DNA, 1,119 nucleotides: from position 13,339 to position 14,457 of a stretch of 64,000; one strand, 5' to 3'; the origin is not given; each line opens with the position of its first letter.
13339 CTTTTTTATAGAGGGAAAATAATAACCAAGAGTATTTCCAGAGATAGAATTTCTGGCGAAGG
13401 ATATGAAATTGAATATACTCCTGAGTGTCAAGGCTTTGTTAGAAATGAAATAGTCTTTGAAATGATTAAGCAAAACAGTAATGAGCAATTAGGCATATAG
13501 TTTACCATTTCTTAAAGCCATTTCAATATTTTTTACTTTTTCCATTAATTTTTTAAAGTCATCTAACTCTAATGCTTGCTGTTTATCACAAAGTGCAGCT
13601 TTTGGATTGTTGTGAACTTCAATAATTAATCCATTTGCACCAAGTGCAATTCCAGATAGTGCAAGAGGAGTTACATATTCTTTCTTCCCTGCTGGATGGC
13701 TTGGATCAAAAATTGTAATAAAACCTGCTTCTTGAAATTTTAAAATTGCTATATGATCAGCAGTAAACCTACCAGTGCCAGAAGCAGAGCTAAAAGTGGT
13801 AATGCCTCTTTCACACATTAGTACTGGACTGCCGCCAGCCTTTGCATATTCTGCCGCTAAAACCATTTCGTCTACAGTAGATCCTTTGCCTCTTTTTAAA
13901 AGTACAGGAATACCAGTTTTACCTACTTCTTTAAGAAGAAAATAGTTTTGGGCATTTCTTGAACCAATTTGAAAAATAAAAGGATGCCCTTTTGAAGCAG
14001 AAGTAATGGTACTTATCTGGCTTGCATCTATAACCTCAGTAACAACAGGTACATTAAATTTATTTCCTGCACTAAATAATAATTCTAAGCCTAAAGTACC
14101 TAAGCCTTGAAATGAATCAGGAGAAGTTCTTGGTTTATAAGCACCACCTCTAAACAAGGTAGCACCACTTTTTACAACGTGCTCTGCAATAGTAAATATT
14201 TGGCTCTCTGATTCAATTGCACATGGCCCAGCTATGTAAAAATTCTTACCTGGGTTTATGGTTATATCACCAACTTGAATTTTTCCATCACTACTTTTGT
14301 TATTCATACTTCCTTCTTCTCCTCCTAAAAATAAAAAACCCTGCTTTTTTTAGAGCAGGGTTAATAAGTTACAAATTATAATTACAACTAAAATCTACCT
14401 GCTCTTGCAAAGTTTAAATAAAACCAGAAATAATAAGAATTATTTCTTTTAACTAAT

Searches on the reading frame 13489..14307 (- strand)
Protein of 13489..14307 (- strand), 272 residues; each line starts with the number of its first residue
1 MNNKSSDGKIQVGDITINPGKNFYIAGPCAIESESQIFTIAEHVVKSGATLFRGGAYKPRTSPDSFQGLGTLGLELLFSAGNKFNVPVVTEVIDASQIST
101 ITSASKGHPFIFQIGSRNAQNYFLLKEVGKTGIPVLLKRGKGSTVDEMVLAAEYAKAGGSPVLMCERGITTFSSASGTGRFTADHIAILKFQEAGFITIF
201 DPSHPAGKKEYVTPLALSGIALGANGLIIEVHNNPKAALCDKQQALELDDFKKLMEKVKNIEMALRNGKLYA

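Call 6: find_related_loci(query=window:13489-14307:-, collection=genome_contigs, flank=3000)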
Query window:13489-14307:- (272 aa) in genome_contigs; peptide patterns used: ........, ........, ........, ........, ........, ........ (x = any residue, [..] = any of these).
113 stretches matched a pattern; 2 encode a relative of the query (tblastn E <= 1e-3); 2 distinct loci.
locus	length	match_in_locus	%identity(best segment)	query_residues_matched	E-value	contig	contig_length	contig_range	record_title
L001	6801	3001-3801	78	1-267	5e-129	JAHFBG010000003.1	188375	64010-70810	MAG: Candidatus Melainabacteria bacterium isolate nzgw193 NODE_51_length_188376_cov_16.323917, whole genome shotgun sequ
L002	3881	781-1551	47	4-265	8e-64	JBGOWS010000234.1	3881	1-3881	MAG: Thermodesulfovibrionia bacterium isolate OBJ_0618_130150_87 k141_6308350_length_3881_cov_15.4527, whole genome shot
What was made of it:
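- Tried and rejected: The genome_contigs scan with the DAHPS protein gave only two loci, one useful (call 6).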

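Call 7: search_protein_families(library=pfam, proteins=[window:13489-14307:-], max_evalue=0.01)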
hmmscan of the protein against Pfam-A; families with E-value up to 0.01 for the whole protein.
window:13489-14307:- (272 aa): 2 families
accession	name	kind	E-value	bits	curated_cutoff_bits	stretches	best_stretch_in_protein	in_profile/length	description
PF00793.26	DAHP_synth_1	-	1.5e-54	185.1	25.5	1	17-261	12-264/270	DAHP synthetase I family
PF03102.20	NeuB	-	1.6e-06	28.2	22.1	1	76-158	60-138/241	NeuB family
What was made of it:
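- Checked: Downstream: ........, then the DAHP synthase ATG at 14307 (PF00793, E 1.5e-54, call 7).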

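Call 13: find_related_loci(query=A1, collection=metagenome_contigs, flank=2500)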
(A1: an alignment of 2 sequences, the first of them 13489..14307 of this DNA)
Query A1 (272 aa) in metagenome_contigs; peptide patterns used: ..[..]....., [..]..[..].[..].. (x = any residue, [..] = any of these).
248 stretches matched a pattern, but none encodes a relative of the query by tblastn (E <= 1e-3).
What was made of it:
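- Tried and rejected: The metagenome_contigs scan with a two-protein alignment found nothing (call 13).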

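Call 14: find_homologous_proteins(query=window:13489-14307:-, max_evalue=1e-60)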
Query window:13489-14307:- (272 aa): 518 proteins with E <= 1e-60 among 8000 candidates; the best 120 are listed.
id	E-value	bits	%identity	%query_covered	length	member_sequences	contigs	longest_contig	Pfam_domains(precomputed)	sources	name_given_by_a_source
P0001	4.5e-175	598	100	100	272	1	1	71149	PF03102.21,PF00793.27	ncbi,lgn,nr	ncbi:MAG: 3-deoxy-7-phosphoheptulonate synthase [Candidatus Melainabacteria bacterium]|nr:3-deoxy-7-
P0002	3.3e-136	471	79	98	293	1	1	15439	PF00793.27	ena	-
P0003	1.2e-132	459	78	98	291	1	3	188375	PF00793.27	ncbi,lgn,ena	-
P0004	3.3e-132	458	77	97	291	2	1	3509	PF00793.27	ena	-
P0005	1.2e-130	453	78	94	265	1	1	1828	PF00793.27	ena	-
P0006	2.1e-126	439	75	96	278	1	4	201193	PF00793.27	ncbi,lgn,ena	-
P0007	9.1e-126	437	73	96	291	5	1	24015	PF00793.27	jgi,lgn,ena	-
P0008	2.2e-125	435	74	95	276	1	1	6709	PF00793.27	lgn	-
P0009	2.7e-125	435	73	98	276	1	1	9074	PF00793.27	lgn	-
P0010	3.4e-125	435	73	96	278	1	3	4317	PF00793.27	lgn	-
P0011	1.7e-120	419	74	95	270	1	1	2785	PF03102.21,PF00793.27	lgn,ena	-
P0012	2.9e-116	405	68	96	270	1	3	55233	PF03102.21,PF00793.27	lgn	-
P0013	8.1e-115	401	70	94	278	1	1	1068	PF03102.21,PF00793.27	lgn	-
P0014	8.4e-115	401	70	95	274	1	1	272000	PF03102.21,PF00793.27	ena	-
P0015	7.9e-113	394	68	94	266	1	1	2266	PF03102.21,PF00793.27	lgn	-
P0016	3.1e-112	392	70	95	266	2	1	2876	PF03102.21,PF00793.27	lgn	-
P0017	5.8e-112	391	68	97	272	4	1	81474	PF03102.21,PF00793.27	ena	-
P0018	1.1e-109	384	67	95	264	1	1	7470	PF03102.21,PF00793.27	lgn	-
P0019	2.8e-108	379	65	94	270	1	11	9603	PF00793.27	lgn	-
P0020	1.2e-106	374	63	99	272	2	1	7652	PF03102.21,PF00793.27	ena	-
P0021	1.2e-106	374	66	95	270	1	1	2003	PF03102.21,PF00793.27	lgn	-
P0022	4.9e-104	365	68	89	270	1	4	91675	PF03102.21,PF00793.27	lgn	-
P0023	1.3e-103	364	64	95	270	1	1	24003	PF03102.21,PF00793.27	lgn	-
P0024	7.0e-103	362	64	91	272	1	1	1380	PF00793.27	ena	-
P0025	7.0e-102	358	64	95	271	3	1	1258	PF03102.21,PF00793.27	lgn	-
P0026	2.0e-101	357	63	94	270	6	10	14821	PF03102.21,PF00793.27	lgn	-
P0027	5.1e-100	352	63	94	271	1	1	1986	PF03102.21,PF00793.27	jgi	jgi:3-deoxy-7-phosphoheptulonate synthase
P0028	5.8e-97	342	60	94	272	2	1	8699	PF03102.21,PF00793.27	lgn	-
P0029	2.3e-95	337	60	95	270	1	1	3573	PF00793.27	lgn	-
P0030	4.1e-94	333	59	94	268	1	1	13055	PF00793.27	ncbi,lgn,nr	ncbi:3-deoxy-7-phosphoheptulonate synthase [Candidatus Roizmanbacteria bacterium]|nr:3-deoxy-7-phosp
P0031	3.9e-92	326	46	86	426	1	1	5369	PF03102.21,PF00793.27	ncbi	ncbi:MAG TPA: 3-deoxy-7-phosphoheptulonate synthase, partial [Candidatus Acidoferrales bacterium]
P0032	4.2e-92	326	61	93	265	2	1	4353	PF03102.21,PF00793.27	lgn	-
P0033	1.8e-90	321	59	94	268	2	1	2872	PF00793.27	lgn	-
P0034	3.2e-90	320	62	92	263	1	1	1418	PF03102.21,PF00793.27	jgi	jgi:3-deoxy-7-phosphoheptulonate synthase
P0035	1.5e-89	318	59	93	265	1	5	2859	PF00793.27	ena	-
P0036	8.7e-88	312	59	95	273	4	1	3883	PF00793.27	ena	-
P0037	4.6e-70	254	51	100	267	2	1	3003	PF03102.21,PF00793.27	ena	-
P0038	3.6e-65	238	51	94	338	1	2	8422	PF03102.21,PF18152.7,PF00793.27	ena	-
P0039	3.8e-65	238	49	97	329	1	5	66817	PF03102.21,PF00793.27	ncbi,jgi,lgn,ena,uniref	uniref:3-deoxy-7-phosphoheptulonate synthase n=1 Tax=Ignisphaera aggregans TaxID=334771 RepID=A0A7J3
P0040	5.0e-65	238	51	94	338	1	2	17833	PF03102.21,PF18152.7,PF00793.27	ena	-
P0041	5.5e-65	237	46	96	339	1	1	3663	PF03102.21,PF18152.7,PF00793.27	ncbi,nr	ncbi:MAG: 3-deoxy-7-phosphoheptulonate synthase, partial [Deltaproteobacteria bacterium]|nr:3-deoxy-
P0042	6.6e-65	237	49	93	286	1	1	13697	PF03102.21,PF00793.27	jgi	-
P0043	7.3e-65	237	49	92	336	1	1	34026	PF03102.21,PF18152.7,PF00793.27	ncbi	-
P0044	8.9e-65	237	48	95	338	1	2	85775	PF03102.21,PF18152.7,PF00793.27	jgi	jgi:3-deoxy-7-phosphoheptulonate synthase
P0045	1.0e-64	237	50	90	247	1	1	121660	PF03102.21,PF00793.27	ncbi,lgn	-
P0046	1.1e-64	236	49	97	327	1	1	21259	PF03102.21,PF00793.27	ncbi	ncbi:MAG: 3-deoxy-7-phosphoheptulonate synthase, partial [Ignisphaera sp.]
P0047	1.2e-64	236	49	97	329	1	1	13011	PF03102.21,PF00793.27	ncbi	ncbi:MAG: 3-deoxy-7-phosphoheptulonate synthase [Ignisphaera sp.]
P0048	1.3e-64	236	50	95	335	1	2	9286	PF03102.21,PF00793.27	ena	-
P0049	1.4e-64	236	49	97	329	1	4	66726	PF03102.21,PF00793.27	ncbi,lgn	ncbi:MAG: 3-deoxy-7-phosphoheptulonate synthase [Ignisphaera sp.]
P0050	1.4e-64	236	49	97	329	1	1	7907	PF03102.21,PF00793.27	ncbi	ncbi:MAG: 3-deoxy-7-phosphoheptulonate synthase [Ignisphaera sp.]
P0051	1.5e-64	236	50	92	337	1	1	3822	PF03102.21,PF18152.7,PF00793.27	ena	-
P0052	1.5e-64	236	48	96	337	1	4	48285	PF03102.21,PF18152.7,PF00793.27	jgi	-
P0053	1.5e-64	236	48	96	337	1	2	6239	PF03102.21,PF18152.7,PF00793.27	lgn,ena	-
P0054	1.6e-64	236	48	97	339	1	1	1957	PF03102.21,PF18152.7,PF00793.27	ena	-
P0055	1.9e-64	236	51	89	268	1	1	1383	PF03102.21,PF00793.27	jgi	jgi:3-deoxy-7-phosphoheptulonate synthase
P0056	1.9e-64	236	49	95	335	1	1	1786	PF18152.7,PF00793.27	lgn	-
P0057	1.9e-64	236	48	96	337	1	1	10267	PF03102.21,PF18152.7,PF00793.27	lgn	-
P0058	2.0e-64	236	48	97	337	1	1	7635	PF03102.21,PF18152.7,PF00793.27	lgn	-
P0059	2.3e-64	235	48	96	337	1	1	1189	PF03102.21,PF18152.7,PF00793.27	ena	-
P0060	2.3e-64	235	48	96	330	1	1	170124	PF03102.21,PF00793.27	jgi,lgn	-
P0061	2.4e-64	235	48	96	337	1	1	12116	PF03102.21,PF18152.7,PF00793.27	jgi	jgi:3-deoxy-7-phosphoheptulonate synthase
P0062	2.5e-64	235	48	96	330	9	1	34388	PF03102.21,PF00793.27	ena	-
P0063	2.6e-64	235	48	96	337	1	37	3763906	PF03102.21,PF18152.7,PF00793.27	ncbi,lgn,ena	-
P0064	2.7e-64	235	48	96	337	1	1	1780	PF03102.21,PF18152.7,PF00793.27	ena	-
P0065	3.2e-64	235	47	96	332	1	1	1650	PF03102.21,PF18152.7,PF00793.27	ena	-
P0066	3.3e-64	235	48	97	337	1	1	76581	PF03102.21,PF18152.7,PF00793.27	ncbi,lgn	ncbi:3-deoxy-7-phosphoheptulonate synthase [Ignavibacteriales bacterium]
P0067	3.4e-64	235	50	94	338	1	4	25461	PF03102.21,PF18152.7,PF00793.27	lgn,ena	-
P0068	3.5e-64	235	50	94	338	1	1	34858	PF03102.21,PF18152.7,PF00793.27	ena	-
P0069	3.6e-64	235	47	96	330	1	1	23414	PF03102.21,PF00793.27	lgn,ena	-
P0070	3.9e-64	235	50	94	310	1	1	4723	PF03102.21,PF00793.27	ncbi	ncbi:MAG: 3-deoxy-7-phosphoheptulonate synthase, partial [Ignisphaera sp.]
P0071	4.0e-64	235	49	97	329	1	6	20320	PF03102.21,PF00793.27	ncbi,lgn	ncbi:MAG: 3-deoxy-7-phosphoheptulonate synthase [Ignisphaera sp.]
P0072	4.1e-64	235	50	95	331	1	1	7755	PF03102.21,PF00793.27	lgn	-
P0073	4.1e-64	235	48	94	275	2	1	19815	PF03102.21,PF00793.27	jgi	-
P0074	4.8e-64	234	46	96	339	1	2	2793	PF03102.21,PF18152.7,PF00793.27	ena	-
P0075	4.8e-64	234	50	94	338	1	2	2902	PF03102.21,PF18152.7,PF00793.27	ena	-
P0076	4.9e-64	234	46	96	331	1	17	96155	PF03102.21,PF00793.27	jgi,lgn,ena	jgi:3-deoxy-7-phosphoheptulonate synthase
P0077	5.1e-64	234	48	97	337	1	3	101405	PF03102.21,PF18152.7,PF00793.27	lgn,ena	-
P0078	5.3e-64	234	48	93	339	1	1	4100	PF03102.21,PF18152.7,PF00793.27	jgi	-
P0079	5.4e-64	234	48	96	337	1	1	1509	PF03102.21,PF18152.7,PF00793.27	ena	-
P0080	5.4e-64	234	48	96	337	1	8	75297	PF03102.21,PF18152.7,PF00793.27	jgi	jgi:3-deoxy-7-phosphoheptulonate synthase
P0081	5.4e-64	234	48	96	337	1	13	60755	PF03102.21,PF18152.7,PF00793.27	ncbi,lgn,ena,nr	ncbi:MAG: 3-deoxy-7-phosphoheptulonate synthase [Ignavibacteriales bacterium]|nr:3-deoxy-7-phosphohe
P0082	5.4e-64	234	48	97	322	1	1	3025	PF03102.21,PF00793.27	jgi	-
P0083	6.3e-64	234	48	96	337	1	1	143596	PF03102.21,PF18152.7,PF00793.27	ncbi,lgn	-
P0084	6.5e-64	234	48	96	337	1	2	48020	PF03102.21,PF18152.7,PF00793.27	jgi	jgi:3-deoxy-7-phosphoheptulonate synthase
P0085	6.6e-64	234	48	96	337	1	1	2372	PF03102.21,PF18152.7,PF00793.27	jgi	-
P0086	6.8e-64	234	47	96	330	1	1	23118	PF03102.21,PF00793.27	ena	-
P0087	8.6e-64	233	48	93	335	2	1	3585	PF03102.21,PF18152.7,PF00793.27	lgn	-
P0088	8.7e-64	233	49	95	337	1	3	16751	PF03102.21,PF18152.7,PF00793.27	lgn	-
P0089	8.9e-64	233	49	93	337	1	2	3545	PF03102.21,PF18152.7,PF00793.27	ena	-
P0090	9.2e-64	233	48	93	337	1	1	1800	PF03102.21,PF18152.7,PF00793.27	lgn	-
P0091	9.4e-64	233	48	94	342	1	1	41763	PF03102.21,PF18152.7,PF00793.27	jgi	jgi:3-deoxy-7-phosphoheptulonate synthase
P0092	9.7e-64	233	48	96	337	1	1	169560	PF03102.21,PF18152.7,PF00793.27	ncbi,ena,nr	ncbi:MAG: 3-deoxy-7-phosphoheptulonate synthase [Ignavibacteriales bacterium]|nr:3-deoxy-7-phosphohe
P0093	1.0e-63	233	48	97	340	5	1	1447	PF03102.21,PF18152.7,PF00793.27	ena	-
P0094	1.1e-63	233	47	96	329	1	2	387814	PF03102.21,PF00793.27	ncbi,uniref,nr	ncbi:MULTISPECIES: 3-deoxy-7-phosphoheptulonate synthase [Acidianus]|uniref:3-deoxy-7-phosphoheptulo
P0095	1.4e-63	233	49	92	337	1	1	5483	PF03102.21,PF18152.7,PF00793.27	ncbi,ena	-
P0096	1.5e-63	233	46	96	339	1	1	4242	PF03102.21,PF18152.7,PF00793.27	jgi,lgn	-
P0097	1.5e-63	233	48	97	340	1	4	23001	PF03102.21,PF18152.7,PF00793.27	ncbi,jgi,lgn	jgi:3-deoxy-7-phosphoheptulonate synthase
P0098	1.7e-63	233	49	88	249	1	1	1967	PF03102.21,PF00793.27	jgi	jgi:3-deoxy-7-phosphoheptulonate synthase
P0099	1.7e-63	233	49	93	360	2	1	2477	PF03102.21,PF00793.27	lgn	-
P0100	1.9e-63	232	47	97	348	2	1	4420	PF03102.21,PF18152.7,PF00793.27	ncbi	-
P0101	2.0e-63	232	47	95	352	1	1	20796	PF03102.21,PF18152.7,PF00793.27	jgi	-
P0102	2.1e-63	232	49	94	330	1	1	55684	PF03102.21,PF00793.27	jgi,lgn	jgi:3-deoxy-7-phosphoheptulonate synthase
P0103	2.1e-63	232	48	94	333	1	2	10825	PF03102.21,PF18152.7,PF00793.27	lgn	-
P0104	2.2e-63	232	46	94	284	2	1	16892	PF03102.21,PF00793.27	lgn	-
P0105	2.3e-63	232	50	94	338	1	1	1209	PF03102.21,PF18152.7,PF00793.27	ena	-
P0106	2.8e-63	232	49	94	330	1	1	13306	PF03102.21,PF00793.27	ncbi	ncbi:MAG: 3-deoxy-7-phosphoheptulonate synthase [Sulfolobaceae archaeon]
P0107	2.9e-63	232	47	96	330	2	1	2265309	PF03102.21,PF00793.27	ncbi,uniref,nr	ncbi:3-deoxy-7-phosphoheptulonate synthase [Acidianus sulfidivorans JP7]|uniref:3-deoxy-7-phosphohep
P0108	3.0e-63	232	48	96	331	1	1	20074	PF03102.21,PF00793.27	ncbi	ncbi:MAG: 3-deoxy-7-phosphoheptulonate synthase [Saccharolobus sp.]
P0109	3.1e-63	232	48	96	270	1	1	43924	PF03102.21,PF00793.27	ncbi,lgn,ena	-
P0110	3.1e-63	232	48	96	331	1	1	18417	PF03102.21,PF00793.27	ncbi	ncbi:MAG: 3-deoxy-7-phosphoheptulonate synthase [Saccharolobus sp.]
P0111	3.2e-63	232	48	96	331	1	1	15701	PF03102.21,PF00793.27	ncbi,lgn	ncbi:MAG: 3-deoxy-7-phosphoheptulonate synthase [Saccharolobus sp.]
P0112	3.3e-63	232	48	98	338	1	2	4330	PF03102.21,PF18152.7,PF00793.27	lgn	-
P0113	3.3e-63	232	48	96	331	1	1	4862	PF03102.21,PF00793.27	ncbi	ncbi:MAG: 3-deoxy-7-phosphoheptulonate synthase [Saccharolobus sp.]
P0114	3.3e-63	232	48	96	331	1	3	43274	PF03102.21,PF00793.27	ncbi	ncbi:MAG: 3-deoxy-7-phosphoheptulonate synthase [Saccharolobus sp.]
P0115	3.3e-63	232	48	96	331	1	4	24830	PF03102.21,PF00793.27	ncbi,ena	ncbi:MAG: 3-deoxy-7-phosphoheptulonate synthase [Saccharolobus sp.]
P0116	3.4e-63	232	48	96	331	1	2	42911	PF03102.21,PF00793.27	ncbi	ncbi:MAG: 3-deoxy-7-phosphoheptulonate synthase [Saccharolobus sp.]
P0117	3.8e-63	231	47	97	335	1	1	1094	PF03102.21,PF18152.7,PF00793.27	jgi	jgi:3-deoxy-7-phosphoheptulonate synthase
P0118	4.1e-63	231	49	94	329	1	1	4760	PF03102.21,PF00793.27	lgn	-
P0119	4.2e-63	231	48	96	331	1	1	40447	PF03102.21,PF00793.27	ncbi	ncbi:MAG: 3-deoxy-7-phosphoheptulonate synthase [Saccharolobus sp.]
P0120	4.2e-63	231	48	96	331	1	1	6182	PF03102.21,PF00793.27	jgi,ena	jgi:3-deoxy-7-phosphoheptulonate synthase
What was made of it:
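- On Unregulated (barrel-only) type I-beta DAHP synthase: More distant homologues of 329-340 aa carry PF18152 (call 14).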

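Call 15: find_encoding_contigs(protein=P0002, flank=1500, max_places=2)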
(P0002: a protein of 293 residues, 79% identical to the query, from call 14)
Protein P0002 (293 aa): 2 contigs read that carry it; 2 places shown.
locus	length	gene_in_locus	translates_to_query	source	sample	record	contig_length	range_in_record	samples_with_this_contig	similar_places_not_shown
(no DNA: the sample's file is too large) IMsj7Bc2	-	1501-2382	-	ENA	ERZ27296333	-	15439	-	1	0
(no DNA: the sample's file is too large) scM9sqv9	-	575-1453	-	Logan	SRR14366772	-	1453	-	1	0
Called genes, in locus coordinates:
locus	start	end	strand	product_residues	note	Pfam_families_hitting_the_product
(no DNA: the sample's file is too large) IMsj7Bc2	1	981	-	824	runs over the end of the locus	?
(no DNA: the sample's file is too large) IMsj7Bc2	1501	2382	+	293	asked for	PF00793:DAHP_synth_1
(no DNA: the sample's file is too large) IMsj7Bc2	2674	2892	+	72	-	-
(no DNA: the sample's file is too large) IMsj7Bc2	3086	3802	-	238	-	-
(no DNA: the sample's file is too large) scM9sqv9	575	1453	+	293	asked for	PF00793:DAHP_synth_1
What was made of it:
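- Tried and rejected: The P0002 contexts came without DNA (call 15).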

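Call 16: find_encoding_contigs(protein=P0006, flank=1500, max_places=2)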
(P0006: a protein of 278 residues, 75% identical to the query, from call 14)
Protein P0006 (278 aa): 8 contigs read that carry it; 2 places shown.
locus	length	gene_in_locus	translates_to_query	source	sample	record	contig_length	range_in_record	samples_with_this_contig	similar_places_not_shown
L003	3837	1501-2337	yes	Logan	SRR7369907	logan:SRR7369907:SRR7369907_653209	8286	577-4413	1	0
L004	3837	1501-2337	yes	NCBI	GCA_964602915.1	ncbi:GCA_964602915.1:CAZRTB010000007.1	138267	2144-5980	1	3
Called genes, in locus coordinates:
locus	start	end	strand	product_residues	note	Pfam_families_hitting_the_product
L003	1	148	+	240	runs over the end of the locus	?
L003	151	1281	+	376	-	PF00154:RecA_N, PF08423:Rad51 (weak), PF06745:ATPase (weak), PF27531:MT3502_N (faint), PF21096:RecA_C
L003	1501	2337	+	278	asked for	PF00793:DAHP_synth_1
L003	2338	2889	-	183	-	-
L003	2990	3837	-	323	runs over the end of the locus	PF01073:3Beta_HSD, PF01370:Epimerase, PF02719:Polysacc_synt_2, PF04321:RmlD_sub_bind, PF07993:NAD_binding_4 (faint), PF16363:GDP_Man_Dehyd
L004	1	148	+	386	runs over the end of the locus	-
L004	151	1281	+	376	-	PF00154:RecA_N, PF08423:Rad51 (weak), PF06745:ATPase (weak), PF27531:MT3502_N (faint), PF21096:RecA_C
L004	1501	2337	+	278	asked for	PF00793:DAHP_synth_1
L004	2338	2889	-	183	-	-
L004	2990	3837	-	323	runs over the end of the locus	PF01073:3Beta_HSD, PF01370:Epimerase, PF02719:Polysacc_synt_2, PF04321:RmlD_sub_bind, PF07993:NAD_binding_4 (faint), PF16363:GDP_Man_Dehyd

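Call 17: find_encoding_contigs(protein=P0007, flank=1500, max_places=2)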
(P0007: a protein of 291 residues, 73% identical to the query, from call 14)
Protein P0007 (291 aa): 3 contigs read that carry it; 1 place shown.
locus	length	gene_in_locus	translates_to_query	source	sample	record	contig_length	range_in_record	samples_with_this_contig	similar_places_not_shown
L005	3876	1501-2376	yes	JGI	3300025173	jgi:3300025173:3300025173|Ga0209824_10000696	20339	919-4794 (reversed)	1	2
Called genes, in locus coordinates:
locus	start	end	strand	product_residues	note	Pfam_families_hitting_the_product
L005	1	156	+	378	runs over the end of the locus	PF00154:RecA_N, PF08423:Rad51, PF06745:ATPase (weak), PF27531:MT3502_N (faint), PF21096:RecA_C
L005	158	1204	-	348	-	-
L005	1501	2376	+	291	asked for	PF00793:DAHP_synth_1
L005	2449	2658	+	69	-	-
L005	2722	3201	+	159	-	-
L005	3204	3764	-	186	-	-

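Call 18: find_encoding_contigs(protein=P0012, flank=1500, max_places=2)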
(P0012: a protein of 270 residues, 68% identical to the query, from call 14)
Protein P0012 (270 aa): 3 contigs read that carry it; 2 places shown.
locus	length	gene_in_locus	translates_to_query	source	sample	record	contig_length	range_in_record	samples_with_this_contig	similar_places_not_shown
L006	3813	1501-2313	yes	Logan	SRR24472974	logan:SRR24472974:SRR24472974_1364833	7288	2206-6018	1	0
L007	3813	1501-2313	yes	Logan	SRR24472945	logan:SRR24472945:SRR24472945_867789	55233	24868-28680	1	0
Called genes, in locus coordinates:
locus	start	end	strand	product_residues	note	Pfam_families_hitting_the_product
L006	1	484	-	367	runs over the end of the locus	PF00989:PAS, PF13188:PAS_8 (weak), PF13426:PAS_9, PF00512:HisKA (weak), PF02518:HATPase_c, PF13589:HATPase_c_3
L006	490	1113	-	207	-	-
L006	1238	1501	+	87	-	PF01371:Trp_repressor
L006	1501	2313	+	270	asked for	PF00793:DAHP_synth_1, PF03102:NeuB (weak)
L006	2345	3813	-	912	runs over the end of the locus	?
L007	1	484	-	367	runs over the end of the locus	PF00989:PAS, PF13188:PAS_8 (weak), PF13426:PAS_9, PF00512:HisKA (weak), PF02518:HATPase_c, PF13589:HATPase_c_3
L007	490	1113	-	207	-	-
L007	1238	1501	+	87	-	PF01371:Trp_repressor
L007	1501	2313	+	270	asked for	PF00793:DAHP_synth_1, PF03102:NeuB (weak)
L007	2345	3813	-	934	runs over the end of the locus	PF00311:PEPcase, PF14010:PEPcase_2 (weak)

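Call 22: find_encoding_contigs(protein=P0009, flank=1500, max_places=1)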
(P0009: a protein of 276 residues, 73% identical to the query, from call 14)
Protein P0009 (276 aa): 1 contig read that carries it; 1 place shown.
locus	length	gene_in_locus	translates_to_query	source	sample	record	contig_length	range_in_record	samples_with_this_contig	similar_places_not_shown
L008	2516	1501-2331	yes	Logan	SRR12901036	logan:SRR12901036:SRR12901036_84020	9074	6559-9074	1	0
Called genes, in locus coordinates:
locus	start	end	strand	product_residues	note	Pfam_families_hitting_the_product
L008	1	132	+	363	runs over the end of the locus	-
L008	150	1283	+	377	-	PF06745:ATPase (faint), PF00154:RecA_N, PF08423:Rad51 (weak), PF21096:RecA_C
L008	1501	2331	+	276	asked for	PF00793:DAHP_synth_1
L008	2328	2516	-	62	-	?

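Call 23: find_encoding_contigs(protein=P0014, flank=1500, max_places=1)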
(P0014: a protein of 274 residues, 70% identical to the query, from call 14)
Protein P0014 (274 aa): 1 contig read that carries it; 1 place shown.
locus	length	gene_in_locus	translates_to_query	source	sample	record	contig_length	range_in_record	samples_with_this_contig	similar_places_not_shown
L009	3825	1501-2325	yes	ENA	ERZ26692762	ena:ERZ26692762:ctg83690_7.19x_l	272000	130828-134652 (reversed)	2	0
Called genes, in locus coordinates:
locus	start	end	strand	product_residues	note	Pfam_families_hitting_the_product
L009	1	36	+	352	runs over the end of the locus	-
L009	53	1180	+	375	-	PF06745:ATPase (faint), PF00154:RecA_N, PF08423:Rad51, PF27531:MT3502_N (weak), PF21096:RecA_C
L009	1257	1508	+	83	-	PF01371:Trp_repressor, PF13384:HTH_23 (weak)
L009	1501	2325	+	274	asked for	PF00793:DAHP_synth_1, PF03102:NeuB (weak)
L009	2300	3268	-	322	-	PF01073:3Beta_HSD, PF01370:Epimerase, PF02719:Polysacc_synt_2, PF04321:RmlD_sub_bind, PF13460:NAD_binding_10 (weak), PF16363:GDP_Man_Dehyd, PF07993:NAD_binding_4 (weak)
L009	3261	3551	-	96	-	-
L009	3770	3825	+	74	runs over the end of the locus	-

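Call 24: find_encoding_contigs(protein=P0017, flank=1500, max_places=1)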
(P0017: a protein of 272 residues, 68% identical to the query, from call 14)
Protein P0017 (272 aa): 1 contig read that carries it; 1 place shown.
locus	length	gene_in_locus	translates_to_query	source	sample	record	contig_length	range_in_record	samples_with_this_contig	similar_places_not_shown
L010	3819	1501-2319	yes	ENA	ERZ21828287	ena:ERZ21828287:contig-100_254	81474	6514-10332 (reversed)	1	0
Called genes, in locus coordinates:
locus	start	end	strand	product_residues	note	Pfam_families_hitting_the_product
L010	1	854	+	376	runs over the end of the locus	PF00154:RecA_N, PF08423:Rad51 (weak), PF21096:RecA_C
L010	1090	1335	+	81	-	PF01371:Trp_repressor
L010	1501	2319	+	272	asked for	PF00793:DAHP_synth_1, PF03102:NeuB (weak)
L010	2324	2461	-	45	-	-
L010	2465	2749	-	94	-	-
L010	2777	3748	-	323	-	PF01073:3Beta_HSD, PF01370:Epimerase, PF02719:Polysacc_synt_2, PF04321:RmlD_sub_bind, PF13460:NAD_binding_10 (faint), PF16363:GDP_Man_Dehyd, PF07993:NAD_binding_4 (weak)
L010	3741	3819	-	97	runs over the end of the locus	-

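Call 25: find_encoding_contigs(protein=P0019, flank=1500, max_places=1)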
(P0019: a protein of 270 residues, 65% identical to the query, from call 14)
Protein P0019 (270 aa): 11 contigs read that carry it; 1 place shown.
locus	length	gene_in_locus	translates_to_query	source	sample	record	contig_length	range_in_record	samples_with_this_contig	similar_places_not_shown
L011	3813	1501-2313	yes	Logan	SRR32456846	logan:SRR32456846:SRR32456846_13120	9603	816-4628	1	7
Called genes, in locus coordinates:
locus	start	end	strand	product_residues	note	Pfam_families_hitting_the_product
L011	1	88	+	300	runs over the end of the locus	?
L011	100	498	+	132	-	-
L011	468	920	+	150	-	PF01451:LMWPc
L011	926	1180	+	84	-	PF01371:Trp_repressor, PF13384:HTH_23 (weak)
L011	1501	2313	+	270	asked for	PF00793:DAHP_synth_1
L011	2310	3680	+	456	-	PF04715:, PF00425:Chorismate_bind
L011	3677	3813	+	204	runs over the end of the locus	PF00117:GATase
